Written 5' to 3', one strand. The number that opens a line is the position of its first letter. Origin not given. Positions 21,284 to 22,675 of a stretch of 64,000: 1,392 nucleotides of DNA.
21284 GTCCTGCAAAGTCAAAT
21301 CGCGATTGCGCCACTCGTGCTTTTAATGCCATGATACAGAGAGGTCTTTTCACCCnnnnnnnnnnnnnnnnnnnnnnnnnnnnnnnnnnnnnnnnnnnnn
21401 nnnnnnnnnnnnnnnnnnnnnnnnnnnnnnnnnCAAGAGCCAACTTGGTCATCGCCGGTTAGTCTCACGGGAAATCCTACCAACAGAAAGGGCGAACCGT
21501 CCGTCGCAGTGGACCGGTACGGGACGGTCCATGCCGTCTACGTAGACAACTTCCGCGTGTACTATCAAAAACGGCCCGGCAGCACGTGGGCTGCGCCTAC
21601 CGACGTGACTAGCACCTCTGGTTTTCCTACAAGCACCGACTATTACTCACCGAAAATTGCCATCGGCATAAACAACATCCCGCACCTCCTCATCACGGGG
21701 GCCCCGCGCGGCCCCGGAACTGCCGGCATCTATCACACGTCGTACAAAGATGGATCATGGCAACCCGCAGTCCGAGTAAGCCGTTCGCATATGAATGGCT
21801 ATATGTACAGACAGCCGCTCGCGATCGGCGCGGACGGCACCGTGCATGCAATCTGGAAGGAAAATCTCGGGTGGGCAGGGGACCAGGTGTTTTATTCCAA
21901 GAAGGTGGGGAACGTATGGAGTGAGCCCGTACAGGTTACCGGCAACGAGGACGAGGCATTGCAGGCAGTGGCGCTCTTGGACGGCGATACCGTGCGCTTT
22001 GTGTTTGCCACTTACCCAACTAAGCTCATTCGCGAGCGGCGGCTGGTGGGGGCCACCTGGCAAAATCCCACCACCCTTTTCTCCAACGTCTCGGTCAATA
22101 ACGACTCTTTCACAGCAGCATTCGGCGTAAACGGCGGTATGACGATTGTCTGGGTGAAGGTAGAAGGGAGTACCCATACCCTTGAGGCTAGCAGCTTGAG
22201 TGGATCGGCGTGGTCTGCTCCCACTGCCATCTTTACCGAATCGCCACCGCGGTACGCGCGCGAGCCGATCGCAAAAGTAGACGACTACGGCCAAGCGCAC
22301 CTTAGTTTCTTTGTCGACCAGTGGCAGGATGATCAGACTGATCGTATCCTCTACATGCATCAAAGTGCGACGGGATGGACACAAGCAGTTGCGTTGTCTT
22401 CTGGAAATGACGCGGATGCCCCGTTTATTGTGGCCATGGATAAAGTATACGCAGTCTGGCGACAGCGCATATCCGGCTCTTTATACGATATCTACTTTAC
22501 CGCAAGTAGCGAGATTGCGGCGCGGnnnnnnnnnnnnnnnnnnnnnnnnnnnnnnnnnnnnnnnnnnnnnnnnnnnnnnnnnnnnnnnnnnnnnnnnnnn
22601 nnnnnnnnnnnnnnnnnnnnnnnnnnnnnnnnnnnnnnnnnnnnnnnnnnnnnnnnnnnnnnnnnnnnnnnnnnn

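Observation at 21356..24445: Roughly 1030-aa anchored surface protein combining a BNR-like propeller, a LipA-like lipase domain and an OmpL47-type Ig domain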

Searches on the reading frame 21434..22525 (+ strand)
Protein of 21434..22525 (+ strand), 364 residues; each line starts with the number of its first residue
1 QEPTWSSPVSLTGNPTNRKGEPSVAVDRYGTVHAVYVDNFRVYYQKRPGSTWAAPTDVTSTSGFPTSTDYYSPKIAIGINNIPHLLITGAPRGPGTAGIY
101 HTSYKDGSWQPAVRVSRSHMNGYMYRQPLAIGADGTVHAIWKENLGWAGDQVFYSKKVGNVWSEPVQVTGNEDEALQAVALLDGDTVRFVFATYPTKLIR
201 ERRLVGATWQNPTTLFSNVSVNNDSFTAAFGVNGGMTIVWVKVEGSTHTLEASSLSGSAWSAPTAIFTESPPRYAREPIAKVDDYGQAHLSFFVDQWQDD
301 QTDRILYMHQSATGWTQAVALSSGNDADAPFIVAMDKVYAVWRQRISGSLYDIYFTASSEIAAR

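Call 10: find_homologous_proteins(query=window:21434-22525:+, max_evalue=0.001)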
Query window:21434-22525:+: 2614 candidates shared short words with the query, none scored E <= 0.001.

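Call 20: search_protein_representatives(protein=window:21434-22525:+)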
Query: 364 residues. Proteins with E-value up to 0.001 (for the whole library): 1349; up to 1e-10: 218; up to 1e-30: 5. The best 150 are listed.
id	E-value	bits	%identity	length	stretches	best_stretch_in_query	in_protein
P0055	1.9e-37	145.8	30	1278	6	39-322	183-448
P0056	1.5e-33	132.9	32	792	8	20-179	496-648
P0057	4.1e-33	131.5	33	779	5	4-172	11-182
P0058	2.2e-32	129.1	28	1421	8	21-172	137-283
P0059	1.4e-31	126.4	30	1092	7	3-168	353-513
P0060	3.4e-28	115.3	27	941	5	42-287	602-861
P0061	8.9e-28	113.9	29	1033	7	4-171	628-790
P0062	1.4e-27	113.3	29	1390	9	22-146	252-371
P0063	6.0e-27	111.2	31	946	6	4-157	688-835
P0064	2.6e-26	109.1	27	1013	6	6-173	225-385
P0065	9.0e-26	107.3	31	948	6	23-240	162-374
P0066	1.8e-23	99.8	30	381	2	4-194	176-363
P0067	5.9e-23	98.0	30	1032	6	3-164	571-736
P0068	2.2e-22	96.2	30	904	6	2-164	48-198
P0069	1.2e-21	93.7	27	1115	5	22-186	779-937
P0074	5.0e-20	88.4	33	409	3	5-191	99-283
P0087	1.1e-17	80.7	30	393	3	4-218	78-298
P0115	1.9e-15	73.3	32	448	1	4-240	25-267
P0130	5.4e-15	71.9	30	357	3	3-194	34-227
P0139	1.4e-14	70.4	26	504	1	4-358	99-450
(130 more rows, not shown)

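Call 21: search_protein_families(library=pfam, proteins=[P0055, P0056, P0057, P0059, P0066, P0074, P0087, P0115, P0139, P0130], max_evalue=0.01)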
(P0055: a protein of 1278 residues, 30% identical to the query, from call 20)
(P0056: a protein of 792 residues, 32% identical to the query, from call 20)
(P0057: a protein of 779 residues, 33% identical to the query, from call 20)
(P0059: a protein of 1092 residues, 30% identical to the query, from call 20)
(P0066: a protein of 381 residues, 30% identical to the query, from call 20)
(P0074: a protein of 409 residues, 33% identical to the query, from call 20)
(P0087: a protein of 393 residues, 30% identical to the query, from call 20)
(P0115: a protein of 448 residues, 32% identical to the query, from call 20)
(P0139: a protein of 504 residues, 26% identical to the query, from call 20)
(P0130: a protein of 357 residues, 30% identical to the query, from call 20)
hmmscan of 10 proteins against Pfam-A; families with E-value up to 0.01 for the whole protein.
P0055 (1278 aa): 4 families
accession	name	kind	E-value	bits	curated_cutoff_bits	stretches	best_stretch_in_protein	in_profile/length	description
PF18986.5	DUF5719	-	9.9e-27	94.3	26.2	3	1178-1241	51-115/319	Family of unknown function (DUF5719)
PF15892.11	BNR_4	-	1e-10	41.9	27.3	0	110-148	227-266/272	BNR repeat-containing family member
PF13088.12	BNR_2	-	1.8e-07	31.3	31.4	0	486-524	238-276/277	BNR repeat-like domain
PF15902.12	Sortilin-Vps10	-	0.0027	17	33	0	179-248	43-111/446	Sortilin, neurotensin receptor 3,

P0056 (792 aa): 2 families
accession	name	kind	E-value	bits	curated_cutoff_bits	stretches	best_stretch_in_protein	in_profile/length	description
PF15892.11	BNR_4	-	0.00025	21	27.3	0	336-371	221-256/272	BNR repeat-containing family member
PF23044.1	SH3-C_UBE2O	-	0.0045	17.3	21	0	552-566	33-47/68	UBE2O, ubiquitin binding SH3-C domain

P0057 (779 aa): 7 families
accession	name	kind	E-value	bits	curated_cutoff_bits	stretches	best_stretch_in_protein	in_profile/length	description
PF13088.12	BNR_2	-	1.3e-35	123.6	31.4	4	470-719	17-276/277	BNR repeat-like domain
PF02012.26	BNR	-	9.8e-19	64.7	27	0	582-590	3-11/12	BNR/Asp-box repeat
PF15892.11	BNR_4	-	2.7e-18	66.8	27.3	1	343-582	42-257/272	BNR repeat-containing family member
PF21471.3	Reelin_subrepeat-B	-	1.1e-07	32.1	27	0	52-70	56-74/127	Reelin subrepeat B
PF16179.11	RHD_dimer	-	1.6e-06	28.5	28.3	0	522-555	29-61/103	Rel homology dimerisation domain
PF12699.13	phiKZ_IP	-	0.00013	21.8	27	0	527-597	203-272/387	phiKZ-like phage internal head proteins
PF06739.17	SBBP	-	0.0016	18.8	20.5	0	397-409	16-28/38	Beta-propeller repeat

P0059 (1092 aa): 3 families
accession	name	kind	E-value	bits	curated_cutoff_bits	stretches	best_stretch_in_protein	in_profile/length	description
PF15892.11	BNR_4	-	2.7e-11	43.8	27.3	0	523-561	227-265/272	BNR repeat-containing family member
PF18998.6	Flg_new_2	-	0.00055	20.3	23.6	1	891-946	4-59/73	Divergent InlB B-repeat domain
PF18986.5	DUF5719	-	0.0075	15.9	26.2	1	967-1019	55-109/319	Family of unknown function (DUF5719)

P0066 (381 aa): 4 families
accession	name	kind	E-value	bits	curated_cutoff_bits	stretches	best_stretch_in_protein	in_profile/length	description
PF15892.11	BNR_4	-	4.2e-10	39.9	27.3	0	79-127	217-266/272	BNR repeat-containing family member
PF04616.20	Glyco_hydro_43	-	0.0019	18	32.2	0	168-263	98-186/288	Glycosyl hydrolases family 43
PF13088.12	BNR_2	-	0.0039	17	31.4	0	168-240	21-107/277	BNR repeat-like domain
PF16579.11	AdenylateSensor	-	0.0086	16.9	27.1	0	267-283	18-34/118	Adenylate sensor of SNF1-like protein kinase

P0074 (409 aa): 1 family
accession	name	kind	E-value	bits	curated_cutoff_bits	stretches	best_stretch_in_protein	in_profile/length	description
PF15892.11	BNR_4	-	9.4e-10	38.7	27.3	0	217-360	42-193/272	BNR repeat-containing family member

P0087 (393 aa): 3 families
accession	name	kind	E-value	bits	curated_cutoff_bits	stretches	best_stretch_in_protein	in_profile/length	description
PF15892.11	BNR_4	-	1e-13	51.7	27.3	1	202-349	42-202/272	BNR repeat-containing family member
PF06739.17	SBBP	-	0.0045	17.3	20.5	0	200-216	13-29/38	Beta-propeller repeat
PF07494.17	Reg_prop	-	0.0082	16.7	20.4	0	299-318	2-21/24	Two component regulator propeller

P0115 (448 aa): 1 family
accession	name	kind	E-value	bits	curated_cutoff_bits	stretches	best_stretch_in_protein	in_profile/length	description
PF15892.11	BNR_4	-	5.1e-09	36.3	27.3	0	94-128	229-264/272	BNR repeat-containing family member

P0139 (504 aa): 5 families
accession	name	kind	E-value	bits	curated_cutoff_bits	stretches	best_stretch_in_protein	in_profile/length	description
PF00005.33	ABC_tran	-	4.8e-10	40.6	25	1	36-76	2-42/137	ABC transporter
PF13088.12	BNR_2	-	8.4e-10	38.9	31.4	1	172-282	170-277/277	BNR repeat-like domain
PF15892.11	BNR_4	-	3.5e-06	27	27.3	1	166-307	42-195/272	BNR repeat-containing family member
PF00006.31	ATP-synt_ab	-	0.0018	18.4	29.5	1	32-73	2-41/213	ATP synthase alpha/beta family, nucleotide-binding domain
PF11248.13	DUF3046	-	0.007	17.2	25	0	402-436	17-51/62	Protein of unknown function (DUF3046)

P0130 (357 aa): 4 families
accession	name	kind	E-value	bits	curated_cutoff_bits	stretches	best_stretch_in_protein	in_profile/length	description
PF13088.12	BNR_2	-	3.7e-21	76.1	31.4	2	23-200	19-205/277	BNR repeat-like domain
PF02012.26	BNR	-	1.5e-09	36.8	27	0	186-195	3-12/12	BNR/Asp-box repeat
PF21471.3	Reelin_subrepeat-B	-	3.2e-06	27.4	27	0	233-266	53-86/127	Reelin subrepeat B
PF15892.11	BNR_4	-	0.00013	21.8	27.3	0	19-208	25-172/272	BNR repeat-containing family member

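Call 33: predict_structure(alignment_id=A2)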
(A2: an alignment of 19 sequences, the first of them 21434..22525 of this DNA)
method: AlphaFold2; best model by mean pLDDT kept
length: 364 residues; sequences in the alignment: 19
mean_pLDDT: 86.9   pTM: 0.88
mean pLDDT of the five models: 86.9, 86.6, 86.3, 85.0, 85.0
residues with pLDDT >= 90: 188; 70-90: 148; 50-70: 27; < 50: 1
segments of 3 or more residues with pLDDT < 50: none
pLDDT, mean of each block of 10 residues (from residue 1): 88 84 94 95 94 96 90 93 94 84 97 85 72 92 80 92 90 70 84 84 90 86 77 87 87 92 90 82 90 75 87 92 81 87 90 92 56
secondary structure, 60 per line:
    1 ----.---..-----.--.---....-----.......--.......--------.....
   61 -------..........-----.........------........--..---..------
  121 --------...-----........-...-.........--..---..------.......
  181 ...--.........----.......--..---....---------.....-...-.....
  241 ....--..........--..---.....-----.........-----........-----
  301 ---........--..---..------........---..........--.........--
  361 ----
elements in order: E23-26 E32-38 E41-47 E68-77 E83-91 E98-105 E129-131 E137-144 E150-158 E174-183 E186-194 E199-205 E213-216 E226-230 E236-244 E247-256 E264-268 E274-282 E288-295 E304-311 E327-334 E338-347 E350-358

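Call 38: fold_search(model_id=the predicted structure, library=pdb)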
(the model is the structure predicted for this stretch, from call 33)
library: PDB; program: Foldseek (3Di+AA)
matches with E <= 10: 1126; with E <= 0.001: 356
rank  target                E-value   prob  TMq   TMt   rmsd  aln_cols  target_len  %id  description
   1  6rgr                  8.8e-11  1.00  0.61  0.65   3.9       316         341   12  Photorhabdus asymbiotica lectin PHL in complex with L-rhamnose (released 2020-07-01)
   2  6t96                  8.8e-11  1.00  0.64  0.67   6.1       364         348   12  Photorhabdus laumondii subsp. laumondii lectin PLL3 (released 2019-12-25)
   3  6rg2_A                1.3e-10  1.00  0.67  0.70   4.7       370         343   13  Photorhabdus laumondii lectin PLL2 in complex with 3-O-methyl-D-glucose (released 2020-07-01)
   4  6fhx_A                1.4e-10  1.00  0.61  0.64   3.9       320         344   14  Photorhabdus asymbiotica lectin (PHL) in complex with synthetic C-fucoside (released 2019-01-30)
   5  5c9l                  2.3e-10  1.00  0.65  0.67   4.0       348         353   15  Crystal structure of native PLL lectin from Photorhabdus luminescens at 1.65 A resolution (released 2016-10-19)
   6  6rfz                  3.7e-10  1.00  0.66  0.70   5.5       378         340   13  Photorhabdus laumondii lectin PLL2 in complex with D-glucose (released 2020-07-01)
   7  8q81                  3.7e-10  1.00  0.61  0.65   6.7       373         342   13  Photorhabdus laumondii lectin PLL3 in complex with alpha-methyl-fucoside (released 2025-03-05)
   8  8q83_A                4.3e-10  1.00  0.68  0.71   5.7       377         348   14  Photorhabdus laumondii lectin PLL5 in complex with alpha-methyl-fucoside (released 2025-03-05)
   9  5mxg_A                4.5e-10  1.00  0.62  0.65   3.8       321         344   13  Photorhabdus asymbiotica lectin (PHL) in complex with blood group H trisaccharide (released 2017-08-09)
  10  6flu_A                4.5e-10  1.00  0.61  0.63   4.1       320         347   13  Photorhabdus asymbiotica lectin (PHL) in complex with synthetic C-fucoside (released 2019-02-06)
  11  8q7u                  4.7e-10  1.00  0.64  0.66   7.4       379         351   14  Photorhabdus laumondii lectin PLL in complex with alpha-methyl-fucoside (released 2025-03-05)
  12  6rg2_B                5.9e-10  1.00  0.63  0.66   7.6       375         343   12  Photorhabdus laumondii lectin PLL2 in complex with 3-O-methyl-D-glucose (released 2020-07-01)
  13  8q83_D                7.5e-10  1.00  0.66  0.70   4.8       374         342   14  Photorhabdus laumondii lectin PLL5 in complex with alpha-methyl-fucoside (released 2025-03-05)
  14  5mul                  7.5e-10  1.00  0.46  0.45   7.4       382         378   13  Glycoside Hydrolase BT3686 bound to Glucuronic Acid (released 2017-04-26)
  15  5mum                  7.8e-10  1.00  0.66  0.62   6.2       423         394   11  Glycoside Hydrolase BACINT_00347 (released 2017-04-26)
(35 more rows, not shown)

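Call 53: search_protein_families(library=pfam, proteins=[window:21434-22525:+], max_evalue=1)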
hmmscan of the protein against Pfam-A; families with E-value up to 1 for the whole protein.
window:21434-22525:+ (364 aa): 1 family
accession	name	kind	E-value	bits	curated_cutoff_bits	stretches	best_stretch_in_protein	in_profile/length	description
PF15338.11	TPIP1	-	0.038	14.5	27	0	219-265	33-79/123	p53-regulated apoptosis-inducing protein 1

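Call 54: search_protein_families(library=pfam, alignment_id=A2, max_evalue=0.001)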
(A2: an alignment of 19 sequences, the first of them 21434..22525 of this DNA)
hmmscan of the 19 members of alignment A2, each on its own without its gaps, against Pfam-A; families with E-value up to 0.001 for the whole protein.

A. member 1, window:21434-22525:+ (364 aa): 0 families

B. families by the number of members that match (of 19 scanned): 7 families
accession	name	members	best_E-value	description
PF15892.11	BNR_4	9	2.1e-14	BNR repeat-containing family member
PF13088.12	BNR_2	2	1.6e-10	BNR repeat-like domain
PF23044.1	SH3-C_UBE2O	2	9.8e-07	UBE2O, ubiquitin binding SH3-C domain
PF06739.17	SBBP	1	5.5e-06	Beta-propeller repeat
PF15128.11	T_cell_tran_alt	1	4.4e-05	T-cell leukemia translocation-altered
PF04151.21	PPC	1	0.00016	Bacterial pre-peptidase C-terminal domain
PF19077.6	Big_13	1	0.00036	Bacterial Ig-like domain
